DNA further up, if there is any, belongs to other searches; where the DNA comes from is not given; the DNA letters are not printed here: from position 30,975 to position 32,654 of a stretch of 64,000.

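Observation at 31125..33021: Receiver-domain fused to YvcK/CofD-like domain, translationally coupled to a SpoU RNA methyltransferase, downstream of an orphan PAS-rich kinase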

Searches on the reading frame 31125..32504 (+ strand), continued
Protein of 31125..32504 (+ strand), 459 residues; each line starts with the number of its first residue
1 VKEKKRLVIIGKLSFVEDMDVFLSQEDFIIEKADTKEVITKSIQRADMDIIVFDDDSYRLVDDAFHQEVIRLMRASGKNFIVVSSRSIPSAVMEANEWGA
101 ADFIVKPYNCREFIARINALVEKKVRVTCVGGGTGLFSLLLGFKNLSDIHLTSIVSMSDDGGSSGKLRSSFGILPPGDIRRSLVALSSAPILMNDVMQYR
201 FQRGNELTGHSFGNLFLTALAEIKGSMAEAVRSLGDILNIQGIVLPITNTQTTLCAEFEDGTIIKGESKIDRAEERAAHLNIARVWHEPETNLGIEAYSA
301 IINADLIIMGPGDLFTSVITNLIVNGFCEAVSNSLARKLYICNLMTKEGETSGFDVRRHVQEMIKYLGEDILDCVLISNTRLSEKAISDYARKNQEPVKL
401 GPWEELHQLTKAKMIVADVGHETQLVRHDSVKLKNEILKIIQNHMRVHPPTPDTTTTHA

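Call 25: find_encoding_contigs(protein=P0012, flank=6000, max_places=1)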
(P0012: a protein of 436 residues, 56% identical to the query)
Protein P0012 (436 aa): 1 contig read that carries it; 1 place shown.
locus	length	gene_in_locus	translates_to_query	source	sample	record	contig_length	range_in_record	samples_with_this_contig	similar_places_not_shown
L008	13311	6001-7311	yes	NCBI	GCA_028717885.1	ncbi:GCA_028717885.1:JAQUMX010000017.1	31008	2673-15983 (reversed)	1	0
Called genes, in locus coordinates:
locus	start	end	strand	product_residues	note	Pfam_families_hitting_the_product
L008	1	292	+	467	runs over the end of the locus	-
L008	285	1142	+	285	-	PF14559:TPR_19 (weak)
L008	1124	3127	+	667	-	PF02985:HEAT (faint), PF13646:HEAT_2 (faint)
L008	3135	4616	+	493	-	PF11997:DUF3492, PF13439:Glyco_transf_4, PF13579:Glyco_trans_4_4 (weak), PF20706:GT4-conflict (weak), PF00534:Glycos_transf_1, PF13692:Glyco_trans_1_4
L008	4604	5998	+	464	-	PF16933:PelG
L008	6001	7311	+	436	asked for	PF01933:CofD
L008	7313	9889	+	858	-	PF03924:CHASE, PF00989:PAS, PF08447:PAS_3, PF08448:PAS_4, PF13426:PAS_9, PF00989:PAS, PF00512:HisKA, PF02518:HATPase_c, +3 more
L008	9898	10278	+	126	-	PF00072:Response_reg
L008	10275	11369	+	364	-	PF13353:Fer4_12 (faint), PF04055:Radical_SAM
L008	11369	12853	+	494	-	PF01875:Memo, PF01871:AMMECR1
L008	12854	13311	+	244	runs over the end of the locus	PF20260:PUA_4, PF04452:Methyltrans_RNA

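Call 26: find_encoding_contigs(protein=P0037, flank=6000, max_places=1)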
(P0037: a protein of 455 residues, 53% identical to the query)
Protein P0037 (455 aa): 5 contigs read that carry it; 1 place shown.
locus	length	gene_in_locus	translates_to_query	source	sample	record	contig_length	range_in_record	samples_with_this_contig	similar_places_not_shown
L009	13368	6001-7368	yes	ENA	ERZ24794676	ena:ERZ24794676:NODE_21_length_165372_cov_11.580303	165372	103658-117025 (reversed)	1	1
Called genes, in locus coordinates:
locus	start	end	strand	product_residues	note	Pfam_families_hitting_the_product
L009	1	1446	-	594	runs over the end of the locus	PF02518:HATPase_c, PF13589:HATPase_c_3, PF01119:DNA_mis_repair, PF08676:MutL_C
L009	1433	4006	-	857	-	PF01624:MutS_I, PF05188:MutS_II, PF05192:MutS_III, PF05190:MutS_IV, PF00488:MutS_V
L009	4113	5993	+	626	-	PF00989:PAS (faint), PF08448:PAS_4 (faint), PF13188:PAS_8 (faint), PF00512:HisKA, PF02518:HATPase_c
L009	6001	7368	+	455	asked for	PF00072:Response_reg (weak), PF01933:CofD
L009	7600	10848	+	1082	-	PF25596:CPSase_L_D1, PF02222:ATP-grasp, PF02786:CPSase_L_D2, PF07478:Dala_Dala_lig_C, PF02787:CPSase_L_D3, PF25596:CPSase_L_D1, PF02222:ATP-grasp, PF02786:CPSase_L_D2, +6 more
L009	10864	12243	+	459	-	PF13230:GATase_4, PF13522:GATase_6, PF13537:GATase_7, PF00156:Pribosyltran (weak)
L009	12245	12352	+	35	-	-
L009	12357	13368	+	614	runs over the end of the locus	PF13522:GATase_6, PF13537:GATase_7, PF01380:SIS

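Call 27: find_encoding_contigs(protein=P0005, flank=6000, max_places=1)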
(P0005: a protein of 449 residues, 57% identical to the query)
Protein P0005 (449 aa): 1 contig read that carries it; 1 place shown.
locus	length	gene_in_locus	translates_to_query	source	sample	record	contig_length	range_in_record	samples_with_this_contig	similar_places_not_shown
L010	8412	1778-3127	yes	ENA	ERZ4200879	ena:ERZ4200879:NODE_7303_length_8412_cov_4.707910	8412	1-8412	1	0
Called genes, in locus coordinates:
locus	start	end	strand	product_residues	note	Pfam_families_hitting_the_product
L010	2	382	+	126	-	?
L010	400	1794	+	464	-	PF16933:PelG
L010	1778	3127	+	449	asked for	PF01933:CofD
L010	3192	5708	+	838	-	PF02743:dCache_1, PF00989:PAS, PF08448:PAS_4, PF13426:PAS_9, PF08447:PAS_3, PF08448:PAS_4, PF13426:PAS_9, PF00512:HisKA, +2 more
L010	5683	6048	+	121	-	PF00072:Response_reg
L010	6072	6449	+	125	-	PF00072:Response_reg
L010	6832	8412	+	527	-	?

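Call 28: predict_structure(alignment_id=A1)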
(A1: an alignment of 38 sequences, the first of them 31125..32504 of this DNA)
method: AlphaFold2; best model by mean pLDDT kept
length: 459 residues; sequences in the alignment: 38
mean_pLDDT: 82.1   pTM: 0.81
mean pLDDT of the five models: 82.1, 80.5, 80.5, 80.2, 79.0
residues with pLDDT >= 90: 235; 70-90: 120; 50-70: 54; < 50: 50
segments of 3 or more residues with pLDDT < 50: 161-190, 235-240, 447-459
pLDDT, mean of each block of 10 residues (from residue 1): 85 90 88 91 91 93 92 94 97 97 92 89 94 79 82 75 40 40 43 58 62 57 58 50 79 91 91 87 94 96 97 91 97 97 89 93 97 96 89 90 93 95 78 92 62 40
secondary structure, 60 per line:
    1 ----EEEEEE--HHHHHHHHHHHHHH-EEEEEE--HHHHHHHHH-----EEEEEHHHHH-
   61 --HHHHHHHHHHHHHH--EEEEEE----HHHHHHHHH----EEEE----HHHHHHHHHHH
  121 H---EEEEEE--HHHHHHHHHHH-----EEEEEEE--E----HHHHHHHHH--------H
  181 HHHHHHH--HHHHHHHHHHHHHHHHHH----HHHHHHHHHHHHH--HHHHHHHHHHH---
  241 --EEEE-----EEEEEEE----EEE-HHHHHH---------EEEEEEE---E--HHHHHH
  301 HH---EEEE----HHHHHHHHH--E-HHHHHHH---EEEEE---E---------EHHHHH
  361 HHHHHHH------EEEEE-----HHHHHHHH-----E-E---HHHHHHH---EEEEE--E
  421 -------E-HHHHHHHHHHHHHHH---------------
elements in order: E5-10 H13-26 E28-33 H36-44 E50-54 H55-59 H63-76 E79-84 H89-97 E102-105 H110-121 E125-130 H133-143 E149-155 H163-171 H180-187 H190-207 H212-224 H227-237 E243-246 E252-258 E263-265 H267-272 E282-288 H295-302 E306-309 H314-322 H327-333 E337-341 H356-367 E374-378 H384-391 H403-409 E413-417 H430-444
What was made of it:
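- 31137..31487 (+): Pseudo-receiver (REC-fold) domain, aa 5-121. DD positions are G11-K12, D is D54, D+2 is D56, T is S84, K-3 is F103, K is K106-P107, and the α5 motif is R111-E112...R116. AF2 (βα)5 fold with pLDDT 85-97 (call 28).
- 31488..31496 (+): Three-residue linker (E122-K123-K124) between helix α5 of the pseudo-receiver and the first β-strand of YvcK. DSSP on the model gives helix 110-121 and strand 125-130 (call 28).
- On True (phospho-accepting) receiver domain, PF00072: The AF2 model has β1-α5 in canonical order with pLDDT 85-97 (call 28).
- Checked: The AlphaFold2 model gives a clean (βα)5 fold with pLDDT 85-97 (call 28).
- The linker is 3 residues and the model's pTM is 0.81 (call 28).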

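Call 31: find_related_loci(query=A1, collection=genome_contigs, flank=7000)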
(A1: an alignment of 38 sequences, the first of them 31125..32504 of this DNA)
Query A1 (459 aa) in genome_contigs; peptide patterns used: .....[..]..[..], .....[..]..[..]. (x = any residue, [..] = any of these).
600 stretches matched a pattern (row limit reached: there are more); 594 encode a relative of the query (tblastn E <= 1e-3); the best 80 are kept; 80 distinct loci.
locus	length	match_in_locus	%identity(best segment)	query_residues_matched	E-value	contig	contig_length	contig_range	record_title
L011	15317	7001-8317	52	2-441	2e-152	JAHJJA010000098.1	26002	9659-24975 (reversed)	MAG: Candidatus Omnitrophota bacterium isolate Modern_marine_rock_biofilm.mb.15 Modern_marine_rock.mb.15_k141_539367, wh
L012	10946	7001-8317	51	3-442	2e-151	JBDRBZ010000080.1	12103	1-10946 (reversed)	MAG: Candidatus Omnitrophota bacterium isolate MEGAHIT-group-1.155 k141_2938046, whole genome shotgun sequence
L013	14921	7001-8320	53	5-446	4e-150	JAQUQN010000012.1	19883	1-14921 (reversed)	MAG: Candidatus Omnitrophota bacterium isolate STD1_50 NODE_6149_length_19883_cov_5.619407_Sandtown_D1, whole genome sho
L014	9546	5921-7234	50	5-442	2e-147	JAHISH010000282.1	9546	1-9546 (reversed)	MAG: Candidatus Omnitrophota bacterium isolate MM_PC_MetaG.mb.163 MM_PC_MetaG.mb.163_k141_1941862, whole genome shotgun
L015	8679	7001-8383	51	1-452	6e-147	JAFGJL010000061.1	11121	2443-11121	MAG: Candidatus Omnitrophota bacterium isolate Zod_Metabat.276 k87_11672019, whole genome shotgun sequence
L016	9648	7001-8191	55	50-446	1e-143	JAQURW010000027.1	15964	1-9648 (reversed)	MAG: Candidatus Omnitrophota bacterium isolate STD1_82 NODE_8832_length_15964_cov_3.063017_Sandtown_D1, whole genome sho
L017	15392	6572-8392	51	4-442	3e-143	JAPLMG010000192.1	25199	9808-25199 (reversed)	MAG: Candidatus Omnitrophota bacterium isolate LacPavin_0920_SED3_MAG_48_12 LacPavin_0920_SED3_scaffold_1595816, whole g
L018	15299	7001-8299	52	4-435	2e-142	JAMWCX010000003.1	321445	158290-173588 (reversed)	MAG: Candidatus Omnitrophota bacterium isolate QZM4_2.bins.201.Tibet NODE_40_length_321445_cov_5.037844, whole genome sh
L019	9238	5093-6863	50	5-446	2e-138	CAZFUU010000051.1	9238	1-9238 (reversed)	MAG TPA_asm: uncultured bacterium isolate SRP263991_co7_896 genome assembly, contig: NODE_15576_length_9238_cov_4.754546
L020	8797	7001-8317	52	4-441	2e-143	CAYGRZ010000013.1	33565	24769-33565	MAG TPA_asm: uncultured Planctomycetia bacterium isolate ERP119294_co1_123 genome assembly, contig: NODE_1416_length_335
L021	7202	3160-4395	52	4-434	6e-132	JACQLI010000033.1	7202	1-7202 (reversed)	MAG: Candidatus Omnitrophota bacterium isolate NC_groundwater_1199_Ag_S-0.1um_47_39 S_p1_S3_coassembly_k141_811172, whol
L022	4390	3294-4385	54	4-370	3e-134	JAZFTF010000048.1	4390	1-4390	MAG: Candidatus Omnitrophota bacterium isolate BS2bin.27 BS2bin.27_48, whole genome shotgun sequence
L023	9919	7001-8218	52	37-441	2e-131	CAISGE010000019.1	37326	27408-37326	MAG: Candidatus Omnitrophica bacterium isolate AM-lipid-02-D9_bin-1187 genome assembly, contig: bin-1187:19/80, whole ge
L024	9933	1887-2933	54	102-450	3e-131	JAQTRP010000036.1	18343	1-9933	MAG: Candidatus Omnitrophota bacterium isolate STB_166 NODE_6966_length_18343_cov_3.584212_Sandtown_B, whole genome shot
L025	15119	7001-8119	51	76-450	4e-127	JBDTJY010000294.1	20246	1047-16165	MAG: Kofleriaceae bacterium isolate cluster2_bin.64 k127_3478503, whole genome shotgun sequence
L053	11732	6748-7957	52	31-437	3e-113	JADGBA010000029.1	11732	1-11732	MAG: Candidatus Omnitrophota bacterium isolate nS315bin20 nS315_bin20_NODE_3283_length_11732_cov_2.322086, whole genome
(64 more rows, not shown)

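Call 38: fold_search(model_id=the predicted structure, library=pdb)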
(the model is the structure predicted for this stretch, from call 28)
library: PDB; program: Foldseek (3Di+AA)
matches with E <= 10: 1621; with E <= 0.001: 100
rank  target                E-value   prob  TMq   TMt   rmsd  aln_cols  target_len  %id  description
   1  2o2z_A                3.3e-27  1.00  0.60  0.86   3.6       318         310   40  Crystal structure of a protein member of the upf0052 family (bh3568) from bacillus halodurans at 2.60 A resolution (released 2006-12-19)
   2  2hzb_A                7.2e-27  1.00  0.60  0.86   3.7       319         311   40  X-Ray Crystal Structure of Protein BH3568 from Bacillus halodurans. Northeast Structural Genomics Consortium BhR60. (released 2006-08-22)
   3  2o2z_C                2.0e-26  1.00  0.60  0.87   3.6       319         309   40  Crystal structure of a protein member of the upf0052 family (bh3568) from bacillus halodurans at 2.60 A resolution (released 2006-12-19)
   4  2o2z_D                2.7e-26  1.00  0.60  0.86   3.6       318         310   40  Crystal structure of a protein member of the upf0052 family (bh3568) from bacillus halodurans at 2.60 A resolution (released 2006-12-19)
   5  2o2z_B                8.8e-26  1.00  0.60  0.87   3.6       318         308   40  Crystal structure of a protein member of the upf0052 family (bh3568) from bacillus halodurans at 2.60 A resolution (released 2006-12-19)
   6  2ppv                  5.9e-25  1.00  0.60  0.82   3.6       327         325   37  CRYSTAL STRUCTURE OF a protein belonging to the UPF0052 (SE_0549) FROM STAPHYLOCOCCUS EPIDERMIDIS ATCC 12228 AT 2.00 A R (released 2007-05-15)
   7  2q7x_B                5.5e-21  1.00  0.55  0.80   4.3       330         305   26  Crystal structure of a putative phospho transferase (sp_1565) from streptococcus pneumoniae tigr4 at 2.00 A resolution (released 2007-06-19)
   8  2q7x_A                8.5e-20  1.00  0.55  0.77   5.2       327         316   30  Crystal structure of a putative phospho transferase (sp_1565) from streptococcus pneumoniae tigr4 at 2.00 A resolution (released 2007-06-19)
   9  2p0y                  7.1e-11  1.00  0.44  0.80   4.7       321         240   24  Crystal structure of Q88YI3_LACPL from Lactobacillus plantarum. Northeast Structural Genomics Consortium target LpR6 (released 2007-03-27)
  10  3c3e_A                1.3e-08  1.00  0.41  0.58   8.5       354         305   16  Crystal structure of 2-phospho-(S)-lactate transferase from Methanosarcina mazei in complex with Fo and GDP. Northeast (released 2008-02-19)
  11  6uvx_B                1.4e-08  1.00  0.41  0.56   8.0       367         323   15  The crystal structure of FbiA from Mycobacterium Smegmatis, Apo state (released 2020-05-13)
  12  3c3d_A                1.5e-08  1.00  0.46  0.66   6.2       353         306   15  Crystal structure of 2-phospho-(S)-lactate transferase from Methanosarcina mazei in complex with Fo and phosphate. Nor (released 2008-02-19)
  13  3cgw                  4.9e-08  1.00  0.45  0.64   6.3       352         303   13  Crystal structure of 2-phospho-(S)-lactate transferase from Methanosarcina mazei. Northeast Structural Genomics Consorti (released 2008-03-18)
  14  6uw1_A                5.4e-08  1.00  0.42  0.58   7.6       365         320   14  The crystal structure of FbiA from Mycobacterium Smegmatis, Fo bound form (released 2020-05-13)
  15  6uw3_A                1.1e-07  1.00  0.42  0.56   8.7       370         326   13  The crystal structure of FbiA from Mycobacterium Smegmatis, GDP Bound form (released 2020-05-13)
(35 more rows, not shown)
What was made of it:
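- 31137..31487 (+): Foldseek TM 0.8-0.86 to receivers (call 38).
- On True (phospho-accepting) receiver domain, PF00072: Foldseek gives TM 0.8-0.86 and rmsd 2.1-2.7 Å to PmrA, CtrA, DrrD and PhoB (call 38).
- Checked: That fold superposes on PmrA, CtrA, DrrD, PhoB and VicR receivers with TM 0.8-0.86 (call 38).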

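Call 50: find_encoding_contigs(protein=P0002, flank=6000, max_places=1)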
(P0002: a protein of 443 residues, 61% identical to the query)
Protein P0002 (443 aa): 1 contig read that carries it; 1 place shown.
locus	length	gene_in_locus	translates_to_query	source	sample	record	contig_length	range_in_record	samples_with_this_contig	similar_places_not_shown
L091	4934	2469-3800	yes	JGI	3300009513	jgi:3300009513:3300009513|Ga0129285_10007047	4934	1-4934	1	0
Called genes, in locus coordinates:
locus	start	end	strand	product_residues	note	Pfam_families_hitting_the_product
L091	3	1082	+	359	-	?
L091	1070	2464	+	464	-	PF16933:PelG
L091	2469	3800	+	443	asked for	PF00072:Response_reg (weak), PF01933:CofD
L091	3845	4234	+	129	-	PF23198:PDE8A_N (weak), PF00072:Response_reg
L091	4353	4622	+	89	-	PF09903:DUF2130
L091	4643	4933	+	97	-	?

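Call 51: find_encoding_contigs(protein=P0010, flank=6000, max_places=1)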
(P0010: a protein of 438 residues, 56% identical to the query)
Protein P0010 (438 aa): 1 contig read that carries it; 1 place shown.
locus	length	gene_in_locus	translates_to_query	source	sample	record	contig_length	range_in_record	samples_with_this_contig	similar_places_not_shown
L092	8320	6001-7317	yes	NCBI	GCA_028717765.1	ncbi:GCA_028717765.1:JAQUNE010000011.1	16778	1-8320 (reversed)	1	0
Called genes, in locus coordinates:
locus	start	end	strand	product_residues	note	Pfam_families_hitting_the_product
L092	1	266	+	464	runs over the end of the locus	-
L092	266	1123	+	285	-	PF14559:TPR_19 (faint)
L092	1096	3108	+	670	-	PF13646:HEAT_2 (faint), PF03130:HEAT_PBS (faint)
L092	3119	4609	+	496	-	PF11997:DUF3492, PF13439:Glyco_transf_4 (weak), PF13579:Glyco_trans_4_4 (faint), PF00534:Glycos_transf_1, PF13692:Glyco_trans_1_4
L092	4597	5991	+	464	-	PF16933:PelG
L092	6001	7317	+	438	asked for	PF01933:CofD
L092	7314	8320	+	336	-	PF03924:CHASE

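Call 52: find_encoding_contigs(protein=P0009, flank=6000, max_places=1)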
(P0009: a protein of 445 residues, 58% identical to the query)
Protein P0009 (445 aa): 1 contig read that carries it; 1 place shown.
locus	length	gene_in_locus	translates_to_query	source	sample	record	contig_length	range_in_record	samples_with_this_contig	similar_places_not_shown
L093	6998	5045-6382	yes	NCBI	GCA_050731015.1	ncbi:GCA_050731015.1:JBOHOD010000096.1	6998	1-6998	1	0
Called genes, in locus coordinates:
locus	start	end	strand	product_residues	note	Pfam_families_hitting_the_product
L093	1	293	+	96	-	PF02261:Asp_decarbox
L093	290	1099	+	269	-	PF01408:GFO_IDH_MocA (weak), PF03447:NAD_binding_3, PF03807:F420_oxidored (weak), PF01958:Asp_DH_C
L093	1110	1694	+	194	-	PF08281:Sigma70_r4_2, PF00196:GerE (faint), PF04545:Sigma70_r4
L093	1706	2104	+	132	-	-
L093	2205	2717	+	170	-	PF01661:Macro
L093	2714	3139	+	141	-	PF00293:NUDIX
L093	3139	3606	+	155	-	PF01035:DNA_binding_1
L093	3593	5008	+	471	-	PF06762:LMF1, PF25179:LMF1_C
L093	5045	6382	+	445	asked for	PF00072:Response_reg (weak), PF01933:CofD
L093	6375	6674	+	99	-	PF00708:Acylphosphatase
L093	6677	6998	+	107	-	PF22745:Nlig-Ia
